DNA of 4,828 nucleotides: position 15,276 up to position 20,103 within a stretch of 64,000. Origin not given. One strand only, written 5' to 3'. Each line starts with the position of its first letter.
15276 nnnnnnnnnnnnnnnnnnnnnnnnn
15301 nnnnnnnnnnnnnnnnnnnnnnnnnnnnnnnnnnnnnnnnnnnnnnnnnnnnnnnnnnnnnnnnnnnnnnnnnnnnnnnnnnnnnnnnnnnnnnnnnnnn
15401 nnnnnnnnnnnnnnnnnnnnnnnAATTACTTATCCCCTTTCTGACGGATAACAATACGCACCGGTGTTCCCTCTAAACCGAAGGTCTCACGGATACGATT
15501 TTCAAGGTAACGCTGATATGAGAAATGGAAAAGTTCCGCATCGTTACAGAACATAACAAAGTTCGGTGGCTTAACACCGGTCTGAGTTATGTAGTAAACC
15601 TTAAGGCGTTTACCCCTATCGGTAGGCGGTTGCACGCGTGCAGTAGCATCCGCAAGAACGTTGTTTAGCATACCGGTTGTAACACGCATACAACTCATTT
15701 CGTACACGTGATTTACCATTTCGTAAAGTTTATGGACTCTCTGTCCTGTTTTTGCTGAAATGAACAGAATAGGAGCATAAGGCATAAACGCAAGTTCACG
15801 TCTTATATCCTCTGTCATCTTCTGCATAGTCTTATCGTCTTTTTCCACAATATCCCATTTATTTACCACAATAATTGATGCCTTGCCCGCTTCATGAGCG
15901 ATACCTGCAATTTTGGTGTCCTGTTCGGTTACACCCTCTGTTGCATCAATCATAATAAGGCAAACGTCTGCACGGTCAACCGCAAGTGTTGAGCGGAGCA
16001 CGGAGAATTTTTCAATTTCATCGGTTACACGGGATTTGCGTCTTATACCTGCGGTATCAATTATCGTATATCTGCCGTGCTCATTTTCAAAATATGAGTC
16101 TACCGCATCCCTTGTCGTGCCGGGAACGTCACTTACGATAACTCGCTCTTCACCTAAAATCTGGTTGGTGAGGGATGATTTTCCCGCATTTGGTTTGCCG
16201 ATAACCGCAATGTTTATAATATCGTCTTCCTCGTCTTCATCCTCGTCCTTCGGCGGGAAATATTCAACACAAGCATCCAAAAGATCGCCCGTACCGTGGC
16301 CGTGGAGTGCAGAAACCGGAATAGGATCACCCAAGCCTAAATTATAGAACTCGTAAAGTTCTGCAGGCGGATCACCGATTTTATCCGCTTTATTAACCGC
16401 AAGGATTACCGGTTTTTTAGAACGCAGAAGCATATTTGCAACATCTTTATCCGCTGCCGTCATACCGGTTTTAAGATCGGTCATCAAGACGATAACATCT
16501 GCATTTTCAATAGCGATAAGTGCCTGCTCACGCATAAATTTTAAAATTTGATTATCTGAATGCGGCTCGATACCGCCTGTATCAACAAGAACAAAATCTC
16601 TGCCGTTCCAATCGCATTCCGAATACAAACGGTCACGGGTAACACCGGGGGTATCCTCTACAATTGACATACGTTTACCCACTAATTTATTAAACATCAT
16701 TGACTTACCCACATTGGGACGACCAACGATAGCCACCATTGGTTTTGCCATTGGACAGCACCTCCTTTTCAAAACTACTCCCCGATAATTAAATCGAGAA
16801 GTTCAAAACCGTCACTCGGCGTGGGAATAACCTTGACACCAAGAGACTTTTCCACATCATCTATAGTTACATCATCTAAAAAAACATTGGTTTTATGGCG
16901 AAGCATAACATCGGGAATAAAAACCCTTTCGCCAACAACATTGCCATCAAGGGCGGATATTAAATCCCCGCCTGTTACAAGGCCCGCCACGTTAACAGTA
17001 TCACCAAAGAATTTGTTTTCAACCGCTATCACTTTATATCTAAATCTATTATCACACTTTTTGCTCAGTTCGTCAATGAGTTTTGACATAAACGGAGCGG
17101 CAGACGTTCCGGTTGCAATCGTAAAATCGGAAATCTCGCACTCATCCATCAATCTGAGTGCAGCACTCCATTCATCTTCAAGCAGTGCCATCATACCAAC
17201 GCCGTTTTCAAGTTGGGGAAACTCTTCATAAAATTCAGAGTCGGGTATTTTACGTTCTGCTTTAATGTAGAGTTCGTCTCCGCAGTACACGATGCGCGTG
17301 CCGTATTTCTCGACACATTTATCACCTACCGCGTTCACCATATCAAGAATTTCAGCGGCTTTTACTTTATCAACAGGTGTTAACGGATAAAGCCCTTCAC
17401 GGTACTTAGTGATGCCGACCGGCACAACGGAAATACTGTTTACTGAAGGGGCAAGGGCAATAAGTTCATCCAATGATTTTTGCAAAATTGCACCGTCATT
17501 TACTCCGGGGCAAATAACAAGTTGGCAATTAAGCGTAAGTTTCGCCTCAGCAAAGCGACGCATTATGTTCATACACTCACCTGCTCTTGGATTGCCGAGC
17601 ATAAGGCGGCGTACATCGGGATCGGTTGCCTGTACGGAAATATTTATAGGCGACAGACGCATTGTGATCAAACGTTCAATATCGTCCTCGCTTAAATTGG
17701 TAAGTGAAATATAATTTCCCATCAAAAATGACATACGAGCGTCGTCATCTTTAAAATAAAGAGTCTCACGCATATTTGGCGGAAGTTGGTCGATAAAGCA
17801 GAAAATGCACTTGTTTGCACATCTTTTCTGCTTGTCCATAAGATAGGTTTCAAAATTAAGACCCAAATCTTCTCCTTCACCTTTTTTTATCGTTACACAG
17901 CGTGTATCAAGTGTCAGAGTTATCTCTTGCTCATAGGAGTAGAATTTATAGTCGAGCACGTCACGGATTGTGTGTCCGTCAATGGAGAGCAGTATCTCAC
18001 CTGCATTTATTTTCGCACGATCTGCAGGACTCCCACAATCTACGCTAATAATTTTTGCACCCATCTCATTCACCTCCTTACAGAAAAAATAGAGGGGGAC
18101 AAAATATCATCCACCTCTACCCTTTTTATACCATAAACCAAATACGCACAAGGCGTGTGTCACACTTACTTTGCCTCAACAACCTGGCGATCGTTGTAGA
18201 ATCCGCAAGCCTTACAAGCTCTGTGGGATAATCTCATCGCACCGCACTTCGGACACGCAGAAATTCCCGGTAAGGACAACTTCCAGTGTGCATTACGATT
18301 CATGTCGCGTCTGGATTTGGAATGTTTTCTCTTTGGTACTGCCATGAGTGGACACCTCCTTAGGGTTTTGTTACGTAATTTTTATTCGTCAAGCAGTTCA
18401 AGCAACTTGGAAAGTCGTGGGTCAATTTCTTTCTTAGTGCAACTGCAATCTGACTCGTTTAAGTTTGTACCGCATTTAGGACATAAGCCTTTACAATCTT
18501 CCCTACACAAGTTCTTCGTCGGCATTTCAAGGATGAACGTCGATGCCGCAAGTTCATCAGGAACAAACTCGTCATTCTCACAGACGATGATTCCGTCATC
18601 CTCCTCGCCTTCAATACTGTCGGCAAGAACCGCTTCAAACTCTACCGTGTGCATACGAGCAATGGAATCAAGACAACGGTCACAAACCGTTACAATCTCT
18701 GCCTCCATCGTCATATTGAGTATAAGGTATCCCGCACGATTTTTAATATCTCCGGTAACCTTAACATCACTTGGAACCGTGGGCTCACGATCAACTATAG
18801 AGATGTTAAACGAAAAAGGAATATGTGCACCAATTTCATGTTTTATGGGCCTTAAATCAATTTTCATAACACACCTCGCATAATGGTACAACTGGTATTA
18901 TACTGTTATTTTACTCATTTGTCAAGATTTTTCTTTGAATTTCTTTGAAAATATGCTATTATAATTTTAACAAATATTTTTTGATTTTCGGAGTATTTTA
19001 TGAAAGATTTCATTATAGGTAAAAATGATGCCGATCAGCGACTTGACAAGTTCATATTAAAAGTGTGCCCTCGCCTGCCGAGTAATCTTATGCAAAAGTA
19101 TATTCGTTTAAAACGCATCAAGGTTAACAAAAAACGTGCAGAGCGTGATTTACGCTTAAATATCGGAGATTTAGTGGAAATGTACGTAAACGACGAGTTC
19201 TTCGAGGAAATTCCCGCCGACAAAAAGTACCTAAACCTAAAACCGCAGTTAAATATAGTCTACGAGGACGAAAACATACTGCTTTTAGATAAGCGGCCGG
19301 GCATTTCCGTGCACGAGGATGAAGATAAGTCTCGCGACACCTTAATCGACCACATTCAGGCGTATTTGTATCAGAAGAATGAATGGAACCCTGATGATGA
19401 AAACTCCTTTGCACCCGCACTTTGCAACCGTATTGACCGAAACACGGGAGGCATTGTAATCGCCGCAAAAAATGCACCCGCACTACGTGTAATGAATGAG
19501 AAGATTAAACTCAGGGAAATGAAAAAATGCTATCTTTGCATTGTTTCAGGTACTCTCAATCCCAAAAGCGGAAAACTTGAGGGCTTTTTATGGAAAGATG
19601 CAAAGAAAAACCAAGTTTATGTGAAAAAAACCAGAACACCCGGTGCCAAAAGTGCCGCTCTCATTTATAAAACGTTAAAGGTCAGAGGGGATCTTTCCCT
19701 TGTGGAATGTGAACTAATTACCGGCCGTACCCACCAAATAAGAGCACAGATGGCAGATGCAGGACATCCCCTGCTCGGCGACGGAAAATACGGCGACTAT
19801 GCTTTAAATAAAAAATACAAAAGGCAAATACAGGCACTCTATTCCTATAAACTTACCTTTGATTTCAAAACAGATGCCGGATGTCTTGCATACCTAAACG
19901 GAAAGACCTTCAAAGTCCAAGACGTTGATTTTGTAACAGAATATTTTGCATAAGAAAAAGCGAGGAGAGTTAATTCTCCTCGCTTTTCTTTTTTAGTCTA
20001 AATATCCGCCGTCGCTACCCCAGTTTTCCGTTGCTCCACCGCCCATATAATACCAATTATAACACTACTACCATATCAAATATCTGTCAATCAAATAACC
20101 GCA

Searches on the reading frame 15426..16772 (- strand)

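Call 90: search_protein_families(library=pfam, proteins=[window:15426-16772:-], max_evalue=0.00001)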
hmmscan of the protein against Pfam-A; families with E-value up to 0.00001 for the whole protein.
window:15426-16772:- (448 aa): 9 families
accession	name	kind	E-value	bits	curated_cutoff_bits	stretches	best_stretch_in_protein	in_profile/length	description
PF01926.29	MMR_HSR1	-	5.3e-59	197.7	21.9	2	13-128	2-113/113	50S ribosome-binding GTPase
PF14714.11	KH_dom-like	-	9.9e-36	122.3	27.3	1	363-443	1-81/81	KH-domain-like of EngA bacterial GTPase enzymes, C-terminal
PF00009.33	GTP_EFTU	-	5.1e-30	104.9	26.5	2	184-356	2-185/188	Elongation factor Tu GTP binding domain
PF02421.24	FeoB_N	-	3.3e-28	98.6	27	2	187-351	2-154/156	Ferrous iron transport protein B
PF00350.29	Dynamin_N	-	3.4e-15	56.9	27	0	188-221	1-34/168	Dynamin family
PF04548.22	AIG1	-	4.8e-14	52.6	27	1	187-289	2-104/212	AIG1 family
PF03193.22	RsgA_GTPase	-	1.4e-09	38.5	30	0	287-355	44-106/174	RsgA GTPase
PF00071.28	Ras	-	2e-07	31.2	21.6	0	188-353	2-156/162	Ras family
PF08477.19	Roc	-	8e-07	29.7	27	0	13-130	2-119/119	Ras of Complex, Roc, domain of DAPkinase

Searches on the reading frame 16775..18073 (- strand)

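Call 90: search_protein_families(library=pfam, proteins=[window:16775-18073:-], max_evalue=0.00001)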
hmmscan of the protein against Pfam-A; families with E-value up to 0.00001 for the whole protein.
window:16775-18073:- (432 aa): 5 families
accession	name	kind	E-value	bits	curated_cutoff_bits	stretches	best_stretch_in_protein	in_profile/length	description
PF04459.17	DUF512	-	2e-70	236.6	25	1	217-418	1-200/202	Protein of unknown function (DUF512)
PF19238.5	Radical_SAM_2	-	1.5e-65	219.9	26.7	1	65-214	2-151/151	Radical SAM-like domain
PF17820.7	PDZ_6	-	5.2e-09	36.2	27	1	9-54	3-51/54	PDZ domain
PF04055.27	Radical_SAM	-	1.5e-06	28.9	29.5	0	125-195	87-158/166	Radical SAM superfamily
PF13180.12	PDZ_2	-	9.5e-06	26.3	27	0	2-44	10-52/80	PDZ domain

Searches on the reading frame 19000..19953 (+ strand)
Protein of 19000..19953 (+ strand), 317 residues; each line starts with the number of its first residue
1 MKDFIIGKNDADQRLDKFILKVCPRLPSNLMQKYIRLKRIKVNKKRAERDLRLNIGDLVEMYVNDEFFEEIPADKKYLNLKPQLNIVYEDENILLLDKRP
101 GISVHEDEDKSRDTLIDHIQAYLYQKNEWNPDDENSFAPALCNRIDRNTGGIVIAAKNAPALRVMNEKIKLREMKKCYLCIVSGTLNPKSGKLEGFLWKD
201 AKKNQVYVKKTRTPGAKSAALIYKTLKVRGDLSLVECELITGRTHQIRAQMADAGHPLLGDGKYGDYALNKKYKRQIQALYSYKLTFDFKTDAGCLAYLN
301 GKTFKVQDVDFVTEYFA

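Call 90: search_protein_families(library=pfam, proteins=[window:19000-19953:+], max_evalue=0.00001)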
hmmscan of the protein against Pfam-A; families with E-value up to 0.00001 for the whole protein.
window:19000-19953:+ (317 aa): 1 family
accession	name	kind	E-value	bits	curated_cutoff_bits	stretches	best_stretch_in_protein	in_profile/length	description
PF00849.27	PseudoU_synth_2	-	5.3e-28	98.6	26.8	1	92-252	1-151/152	RNA pseudouridylate synthase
